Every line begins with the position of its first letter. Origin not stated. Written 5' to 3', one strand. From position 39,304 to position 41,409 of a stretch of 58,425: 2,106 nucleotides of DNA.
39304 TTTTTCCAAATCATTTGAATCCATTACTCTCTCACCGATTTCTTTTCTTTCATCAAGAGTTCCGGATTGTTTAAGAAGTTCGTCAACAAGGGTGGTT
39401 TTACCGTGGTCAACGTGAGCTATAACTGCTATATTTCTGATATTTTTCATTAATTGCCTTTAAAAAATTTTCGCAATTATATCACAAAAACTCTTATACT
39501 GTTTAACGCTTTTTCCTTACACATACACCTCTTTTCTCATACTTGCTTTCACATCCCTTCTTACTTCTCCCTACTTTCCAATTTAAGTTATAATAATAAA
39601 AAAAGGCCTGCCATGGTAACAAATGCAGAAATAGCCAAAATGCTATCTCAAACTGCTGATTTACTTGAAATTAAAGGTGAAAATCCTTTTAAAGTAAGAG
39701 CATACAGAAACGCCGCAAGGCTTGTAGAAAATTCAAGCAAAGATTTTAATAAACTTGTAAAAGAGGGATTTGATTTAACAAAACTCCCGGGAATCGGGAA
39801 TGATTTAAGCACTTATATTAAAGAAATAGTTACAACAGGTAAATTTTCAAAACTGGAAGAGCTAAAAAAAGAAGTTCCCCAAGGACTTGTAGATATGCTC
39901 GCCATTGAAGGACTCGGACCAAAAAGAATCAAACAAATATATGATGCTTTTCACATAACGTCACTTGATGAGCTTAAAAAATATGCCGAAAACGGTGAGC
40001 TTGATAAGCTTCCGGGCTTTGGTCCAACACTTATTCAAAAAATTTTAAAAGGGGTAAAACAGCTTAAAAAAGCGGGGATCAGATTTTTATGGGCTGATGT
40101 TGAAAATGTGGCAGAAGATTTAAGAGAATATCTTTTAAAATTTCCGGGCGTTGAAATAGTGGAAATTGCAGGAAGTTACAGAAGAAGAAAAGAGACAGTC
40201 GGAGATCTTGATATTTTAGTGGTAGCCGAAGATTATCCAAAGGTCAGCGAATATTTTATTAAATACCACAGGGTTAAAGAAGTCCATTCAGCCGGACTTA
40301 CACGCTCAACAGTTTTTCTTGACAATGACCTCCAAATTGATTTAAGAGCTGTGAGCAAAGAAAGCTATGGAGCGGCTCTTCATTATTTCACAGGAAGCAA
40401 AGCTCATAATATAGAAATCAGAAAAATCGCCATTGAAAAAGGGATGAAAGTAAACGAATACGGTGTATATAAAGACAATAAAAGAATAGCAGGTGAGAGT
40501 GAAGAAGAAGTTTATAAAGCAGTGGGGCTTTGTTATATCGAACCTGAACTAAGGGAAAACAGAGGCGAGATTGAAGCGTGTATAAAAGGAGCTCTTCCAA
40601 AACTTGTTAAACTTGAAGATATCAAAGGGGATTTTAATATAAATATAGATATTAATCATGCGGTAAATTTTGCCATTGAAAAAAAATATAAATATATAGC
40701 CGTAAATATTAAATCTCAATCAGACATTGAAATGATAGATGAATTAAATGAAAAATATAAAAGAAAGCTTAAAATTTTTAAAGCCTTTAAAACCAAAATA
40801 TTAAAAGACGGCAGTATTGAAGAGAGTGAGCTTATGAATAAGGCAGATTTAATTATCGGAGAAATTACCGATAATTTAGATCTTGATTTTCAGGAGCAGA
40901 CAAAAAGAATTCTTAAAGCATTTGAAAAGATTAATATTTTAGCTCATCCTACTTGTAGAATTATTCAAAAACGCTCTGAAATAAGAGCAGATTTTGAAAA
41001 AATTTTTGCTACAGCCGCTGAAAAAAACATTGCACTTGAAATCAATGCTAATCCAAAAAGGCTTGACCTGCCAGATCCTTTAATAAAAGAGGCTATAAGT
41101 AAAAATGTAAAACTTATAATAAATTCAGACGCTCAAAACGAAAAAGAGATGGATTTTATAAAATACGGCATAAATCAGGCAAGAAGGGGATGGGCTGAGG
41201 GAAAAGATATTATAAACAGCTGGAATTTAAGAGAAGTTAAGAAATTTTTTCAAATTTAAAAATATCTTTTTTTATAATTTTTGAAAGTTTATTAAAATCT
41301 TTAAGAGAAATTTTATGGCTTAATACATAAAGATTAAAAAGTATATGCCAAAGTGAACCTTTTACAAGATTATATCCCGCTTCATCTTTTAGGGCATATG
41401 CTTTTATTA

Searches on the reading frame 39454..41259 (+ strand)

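Call 39: search_protein_families(library=pfam, proteins=[window:39454-41259:+], max_evalue=0.00001)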
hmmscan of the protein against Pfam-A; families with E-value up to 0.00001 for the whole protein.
window:39454-41259:+ (601 aa): 5 families
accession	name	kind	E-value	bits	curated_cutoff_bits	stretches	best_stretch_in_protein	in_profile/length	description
PF14791.11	DNA_pol_B_thumb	-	1.6e-24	85.9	25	1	308-368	1-63/63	DNA polymerase beta thumb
PF14716.13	HHH_8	-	3.2e-23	82.3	30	1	56-130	2-72/73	Helix-hairpin-helix domain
PF14520.12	HHH_5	-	7.8e-11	42.7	27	1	147-201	3-55/57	Helix-hairpin-helix domain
PF14792.12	DNA_pol_B_palm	-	1.1e-06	29.3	25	1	227-295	18-82/113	DNA polymerase beta palm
PF09872.14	DUF2099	-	8.4e-06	25.6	25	1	397-476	148-224/257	Uncharacterized protein conserved in archaea (DUF2099)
